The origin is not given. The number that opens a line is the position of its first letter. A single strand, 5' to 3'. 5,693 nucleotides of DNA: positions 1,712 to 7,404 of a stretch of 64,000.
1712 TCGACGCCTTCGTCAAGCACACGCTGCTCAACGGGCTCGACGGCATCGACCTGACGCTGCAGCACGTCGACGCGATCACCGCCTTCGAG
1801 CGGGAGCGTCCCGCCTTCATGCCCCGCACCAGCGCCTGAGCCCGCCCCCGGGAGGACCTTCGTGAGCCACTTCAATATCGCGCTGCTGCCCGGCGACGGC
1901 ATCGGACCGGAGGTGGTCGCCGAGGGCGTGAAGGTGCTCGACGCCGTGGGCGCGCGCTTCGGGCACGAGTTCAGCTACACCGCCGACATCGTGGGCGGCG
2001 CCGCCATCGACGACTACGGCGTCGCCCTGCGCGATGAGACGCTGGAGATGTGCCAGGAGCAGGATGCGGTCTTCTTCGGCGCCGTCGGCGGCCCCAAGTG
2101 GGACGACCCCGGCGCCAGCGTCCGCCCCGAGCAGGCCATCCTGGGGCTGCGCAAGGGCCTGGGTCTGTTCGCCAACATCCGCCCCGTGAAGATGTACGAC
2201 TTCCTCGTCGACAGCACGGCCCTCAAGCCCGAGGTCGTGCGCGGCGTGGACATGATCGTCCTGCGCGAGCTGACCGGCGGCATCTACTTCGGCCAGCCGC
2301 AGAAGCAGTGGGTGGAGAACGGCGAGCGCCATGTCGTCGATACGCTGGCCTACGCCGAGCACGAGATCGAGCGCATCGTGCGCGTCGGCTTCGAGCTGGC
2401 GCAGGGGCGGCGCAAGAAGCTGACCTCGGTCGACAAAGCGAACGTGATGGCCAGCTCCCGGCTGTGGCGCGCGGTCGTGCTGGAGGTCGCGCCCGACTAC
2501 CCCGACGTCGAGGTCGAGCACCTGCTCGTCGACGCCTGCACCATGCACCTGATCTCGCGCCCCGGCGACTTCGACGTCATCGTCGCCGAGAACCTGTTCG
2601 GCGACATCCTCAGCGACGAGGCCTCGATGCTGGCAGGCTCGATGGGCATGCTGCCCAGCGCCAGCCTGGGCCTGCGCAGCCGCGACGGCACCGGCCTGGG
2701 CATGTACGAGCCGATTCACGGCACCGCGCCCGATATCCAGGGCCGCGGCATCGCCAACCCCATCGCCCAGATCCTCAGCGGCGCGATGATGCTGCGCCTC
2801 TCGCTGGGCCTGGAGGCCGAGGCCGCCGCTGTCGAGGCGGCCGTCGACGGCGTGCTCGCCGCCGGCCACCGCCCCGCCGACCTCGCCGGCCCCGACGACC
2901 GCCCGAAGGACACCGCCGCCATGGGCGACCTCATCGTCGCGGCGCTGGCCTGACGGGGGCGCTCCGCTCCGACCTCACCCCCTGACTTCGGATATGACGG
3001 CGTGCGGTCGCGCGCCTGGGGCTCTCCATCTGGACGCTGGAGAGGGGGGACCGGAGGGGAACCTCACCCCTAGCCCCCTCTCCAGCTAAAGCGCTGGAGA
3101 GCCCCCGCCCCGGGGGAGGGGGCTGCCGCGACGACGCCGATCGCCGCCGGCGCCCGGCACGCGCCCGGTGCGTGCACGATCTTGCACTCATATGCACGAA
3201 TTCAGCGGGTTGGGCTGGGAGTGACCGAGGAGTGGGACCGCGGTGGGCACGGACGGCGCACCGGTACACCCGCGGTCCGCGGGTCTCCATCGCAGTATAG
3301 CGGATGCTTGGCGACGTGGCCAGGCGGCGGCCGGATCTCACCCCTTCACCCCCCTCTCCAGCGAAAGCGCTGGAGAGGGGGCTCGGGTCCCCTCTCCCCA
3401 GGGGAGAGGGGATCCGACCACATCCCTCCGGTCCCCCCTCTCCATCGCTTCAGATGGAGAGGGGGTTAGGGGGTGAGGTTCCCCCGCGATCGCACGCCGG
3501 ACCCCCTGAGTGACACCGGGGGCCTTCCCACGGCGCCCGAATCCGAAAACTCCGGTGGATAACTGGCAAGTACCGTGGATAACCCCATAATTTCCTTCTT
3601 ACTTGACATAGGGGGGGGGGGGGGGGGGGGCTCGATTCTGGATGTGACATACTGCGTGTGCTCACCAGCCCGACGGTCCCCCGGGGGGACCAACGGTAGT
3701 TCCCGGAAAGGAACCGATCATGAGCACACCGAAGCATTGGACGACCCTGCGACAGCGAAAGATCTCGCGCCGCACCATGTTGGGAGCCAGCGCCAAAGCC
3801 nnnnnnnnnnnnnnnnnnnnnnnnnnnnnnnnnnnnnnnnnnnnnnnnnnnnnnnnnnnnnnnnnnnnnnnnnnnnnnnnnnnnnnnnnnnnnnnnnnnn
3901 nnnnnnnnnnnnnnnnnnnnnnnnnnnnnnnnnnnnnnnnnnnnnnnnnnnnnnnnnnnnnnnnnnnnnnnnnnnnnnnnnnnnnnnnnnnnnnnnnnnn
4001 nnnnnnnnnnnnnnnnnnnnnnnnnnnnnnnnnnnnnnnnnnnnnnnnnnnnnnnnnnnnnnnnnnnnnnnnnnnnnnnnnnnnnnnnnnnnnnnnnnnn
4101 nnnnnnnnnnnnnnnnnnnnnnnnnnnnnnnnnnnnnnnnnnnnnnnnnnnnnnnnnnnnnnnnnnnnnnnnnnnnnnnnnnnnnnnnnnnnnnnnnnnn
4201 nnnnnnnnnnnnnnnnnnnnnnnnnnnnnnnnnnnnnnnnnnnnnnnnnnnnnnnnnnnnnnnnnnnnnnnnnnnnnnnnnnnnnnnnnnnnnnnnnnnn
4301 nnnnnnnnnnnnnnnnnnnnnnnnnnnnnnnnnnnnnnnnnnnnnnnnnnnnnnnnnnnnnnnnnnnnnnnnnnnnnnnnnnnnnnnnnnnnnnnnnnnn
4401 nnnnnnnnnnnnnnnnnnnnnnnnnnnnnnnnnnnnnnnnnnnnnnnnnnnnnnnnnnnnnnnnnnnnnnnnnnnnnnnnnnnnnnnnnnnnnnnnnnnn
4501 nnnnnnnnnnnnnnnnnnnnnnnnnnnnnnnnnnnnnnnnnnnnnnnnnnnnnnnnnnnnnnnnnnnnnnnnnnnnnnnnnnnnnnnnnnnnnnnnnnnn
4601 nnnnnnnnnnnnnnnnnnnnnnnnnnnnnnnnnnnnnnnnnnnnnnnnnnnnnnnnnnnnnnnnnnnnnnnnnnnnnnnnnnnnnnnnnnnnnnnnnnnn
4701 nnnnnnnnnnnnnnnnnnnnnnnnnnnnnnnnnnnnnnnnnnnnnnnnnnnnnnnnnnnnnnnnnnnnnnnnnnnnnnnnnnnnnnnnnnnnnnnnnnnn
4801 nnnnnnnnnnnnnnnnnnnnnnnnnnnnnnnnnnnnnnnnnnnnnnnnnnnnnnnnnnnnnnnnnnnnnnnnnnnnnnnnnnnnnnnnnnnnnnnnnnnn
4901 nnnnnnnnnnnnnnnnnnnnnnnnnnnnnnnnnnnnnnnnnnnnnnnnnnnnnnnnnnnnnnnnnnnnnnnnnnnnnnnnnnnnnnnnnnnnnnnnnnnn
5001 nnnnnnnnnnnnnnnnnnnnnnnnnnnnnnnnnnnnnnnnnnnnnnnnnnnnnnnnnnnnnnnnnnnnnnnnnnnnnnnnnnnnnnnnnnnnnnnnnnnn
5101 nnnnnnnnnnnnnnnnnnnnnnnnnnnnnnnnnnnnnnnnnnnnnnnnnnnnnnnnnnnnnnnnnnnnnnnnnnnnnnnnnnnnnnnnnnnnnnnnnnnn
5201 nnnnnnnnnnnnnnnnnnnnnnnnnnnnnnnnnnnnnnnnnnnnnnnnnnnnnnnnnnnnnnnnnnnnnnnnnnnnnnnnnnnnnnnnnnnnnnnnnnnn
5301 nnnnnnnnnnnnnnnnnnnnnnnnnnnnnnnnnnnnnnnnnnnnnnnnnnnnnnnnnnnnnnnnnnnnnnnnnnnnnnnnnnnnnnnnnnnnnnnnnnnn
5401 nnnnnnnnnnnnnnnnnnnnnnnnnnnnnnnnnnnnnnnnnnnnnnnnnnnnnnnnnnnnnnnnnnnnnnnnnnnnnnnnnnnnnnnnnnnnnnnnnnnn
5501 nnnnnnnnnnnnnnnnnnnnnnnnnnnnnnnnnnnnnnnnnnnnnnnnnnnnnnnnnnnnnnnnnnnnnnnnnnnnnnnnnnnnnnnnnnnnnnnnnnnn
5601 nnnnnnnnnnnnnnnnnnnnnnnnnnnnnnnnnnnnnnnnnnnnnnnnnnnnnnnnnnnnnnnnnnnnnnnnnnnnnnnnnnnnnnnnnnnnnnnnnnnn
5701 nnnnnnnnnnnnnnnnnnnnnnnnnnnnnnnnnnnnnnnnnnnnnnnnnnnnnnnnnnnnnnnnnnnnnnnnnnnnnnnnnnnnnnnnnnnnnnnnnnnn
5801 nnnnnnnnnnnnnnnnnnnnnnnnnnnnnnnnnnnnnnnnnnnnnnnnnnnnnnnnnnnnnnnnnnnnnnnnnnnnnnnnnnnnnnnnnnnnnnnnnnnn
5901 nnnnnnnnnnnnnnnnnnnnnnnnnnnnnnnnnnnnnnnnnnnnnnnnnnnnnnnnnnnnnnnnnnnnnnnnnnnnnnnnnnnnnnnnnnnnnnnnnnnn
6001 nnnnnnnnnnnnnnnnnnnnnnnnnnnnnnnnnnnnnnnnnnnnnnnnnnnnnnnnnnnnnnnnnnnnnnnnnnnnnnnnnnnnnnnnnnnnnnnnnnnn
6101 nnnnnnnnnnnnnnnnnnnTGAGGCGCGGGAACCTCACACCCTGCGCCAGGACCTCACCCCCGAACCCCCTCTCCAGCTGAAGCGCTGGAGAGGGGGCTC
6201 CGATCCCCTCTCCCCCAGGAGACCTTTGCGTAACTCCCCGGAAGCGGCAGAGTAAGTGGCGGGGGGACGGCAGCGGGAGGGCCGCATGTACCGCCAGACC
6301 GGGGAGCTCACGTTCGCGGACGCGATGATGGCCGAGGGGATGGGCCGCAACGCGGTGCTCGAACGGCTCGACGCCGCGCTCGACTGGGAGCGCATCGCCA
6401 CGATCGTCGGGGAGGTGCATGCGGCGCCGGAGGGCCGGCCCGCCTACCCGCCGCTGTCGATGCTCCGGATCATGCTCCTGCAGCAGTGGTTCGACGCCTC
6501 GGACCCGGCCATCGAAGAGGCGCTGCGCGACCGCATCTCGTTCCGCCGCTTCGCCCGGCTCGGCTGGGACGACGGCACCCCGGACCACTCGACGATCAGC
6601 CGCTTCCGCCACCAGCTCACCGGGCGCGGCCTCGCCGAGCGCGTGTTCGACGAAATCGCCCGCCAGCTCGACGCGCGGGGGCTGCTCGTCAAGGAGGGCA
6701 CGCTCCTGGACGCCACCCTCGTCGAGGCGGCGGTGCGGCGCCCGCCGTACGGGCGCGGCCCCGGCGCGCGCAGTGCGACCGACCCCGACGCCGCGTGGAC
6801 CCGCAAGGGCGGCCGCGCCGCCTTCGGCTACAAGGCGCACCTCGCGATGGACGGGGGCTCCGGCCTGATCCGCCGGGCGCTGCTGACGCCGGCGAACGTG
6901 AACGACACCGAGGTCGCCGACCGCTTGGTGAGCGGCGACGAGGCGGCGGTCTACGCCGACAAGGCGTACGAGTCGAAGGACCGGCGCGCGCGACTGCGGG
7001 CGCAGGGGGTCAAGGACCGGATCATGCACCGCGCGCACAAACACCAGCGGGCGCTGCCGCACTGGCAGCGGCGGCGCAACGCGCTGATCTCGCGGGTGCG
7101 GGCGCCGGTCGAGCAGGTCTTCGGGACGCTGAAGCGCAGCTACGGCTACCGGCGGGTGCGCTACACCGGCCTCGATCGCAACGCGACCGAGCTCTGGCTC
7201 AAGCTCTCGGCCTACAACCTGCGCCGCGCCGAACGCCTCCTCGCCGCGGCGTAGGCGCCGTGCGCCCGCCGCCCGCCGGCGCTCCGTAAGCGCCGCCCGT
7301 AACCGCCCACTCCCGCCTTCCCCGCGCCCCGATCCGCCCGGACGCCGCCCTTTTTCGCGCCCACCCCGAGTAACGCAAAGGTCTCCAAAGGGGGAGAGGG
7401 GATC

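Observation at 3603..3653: Poly-G tracts (G20 and G15) inside the promoters of two paralogous SBP genes: candidate phase-variation switch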

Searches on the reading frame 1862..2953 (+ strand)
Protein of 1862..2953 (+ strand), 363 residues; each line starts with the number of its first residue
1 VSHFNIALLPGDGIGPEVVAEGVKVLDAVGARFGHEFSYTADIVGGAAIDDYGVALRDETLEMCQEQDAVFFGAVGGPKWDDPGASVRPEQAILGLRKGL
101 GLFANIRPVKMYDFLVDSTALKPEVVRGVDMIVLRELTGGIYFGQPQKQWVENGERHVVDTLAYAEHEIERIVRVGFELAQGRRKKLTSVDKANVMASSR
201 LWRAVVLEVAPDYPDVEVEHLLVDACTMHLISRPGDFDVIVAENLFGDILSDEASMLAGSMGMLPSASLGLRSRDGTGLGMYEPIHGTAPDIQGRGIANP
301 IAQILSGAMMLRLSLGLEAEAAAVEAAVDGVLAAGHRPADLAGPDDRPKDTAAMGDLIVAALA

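Call 13: search_protein_families(library=pfam, proteins=[window:1862-2953:+])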
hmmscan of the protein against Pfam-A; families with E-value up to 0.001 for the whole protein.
window:1862-2953:+ (363 aa): 1 family
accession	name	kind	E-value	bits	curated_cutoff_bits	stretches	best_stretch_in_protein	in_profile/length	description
PF00180.25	Iso_dh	-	1.7e-131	439.1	27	1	5-358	1-348/348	Isocitrate/isopropylmalate dehydrogenase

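Call 24: find_encoding_contigs(protein=window:1862-2953:+, flank=4000, max_places=10)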
Protein window:1862-2953:+ (363 aa): no gene with exactly this product is on record in the collection.

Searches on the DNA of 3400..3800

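Call 43: search_rna_families(source=window, start=3400, end=3800, threshold=evalue, max_evalue=1)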
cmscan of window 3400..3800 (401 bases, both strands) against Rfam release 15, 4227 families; matches with E-value up to 1: 0.
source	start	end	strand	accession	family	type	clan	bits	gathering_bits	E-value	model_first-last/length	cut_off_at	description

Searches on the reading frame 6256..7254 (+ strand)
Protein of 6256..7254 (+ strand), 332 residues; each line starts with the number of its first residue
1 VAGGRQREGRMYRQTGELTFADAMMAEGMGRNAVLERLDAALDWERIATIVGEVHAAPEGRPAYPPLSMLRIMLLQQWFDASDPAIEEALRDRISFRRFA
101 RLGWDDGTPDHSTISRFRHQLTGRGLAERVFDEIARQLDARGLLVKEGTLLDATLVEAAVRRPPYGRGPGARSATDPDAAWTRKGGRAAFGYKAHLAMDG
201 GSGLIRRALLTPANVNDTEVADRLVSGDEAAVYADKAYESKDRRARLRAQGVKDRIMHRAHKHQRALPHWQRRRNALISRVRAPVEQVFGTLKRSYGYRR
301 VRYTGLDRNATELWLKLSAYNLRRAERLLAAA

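Call 13: search_protein_families(library=pfam, proteins=[window:6256-7254:+])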
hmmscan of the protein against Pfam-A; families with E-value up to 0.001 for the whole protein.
window:6256-7254:+ (332 aa): 5 families
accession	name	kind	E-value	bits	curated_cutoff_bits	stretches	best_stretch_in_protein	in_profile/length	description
PF01609.27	DDE_Tnp_1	-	1.4e-31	110.3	23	1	146-322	4-200/200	Transposase DDE domain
PF05598.16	DUF772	-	1.1e-25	89.8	23.1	1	60-134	1-74/74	Transposase domain (DUF772)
PF13612.12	DDE_Tnp_1_3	-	1.4e-09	38.5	27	1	189-295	43-144/155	Transposase DDE domain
PF13751.12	DDE_Tnp_1_6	-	4.6e-09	37.1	25.1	1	263-324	61-123/125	Transposase DDE domain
PF13359.12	DDE_Tnp_4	-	1.1e-05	25.6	24.8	1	223-301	61-136/158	DDE superfamily endonuclease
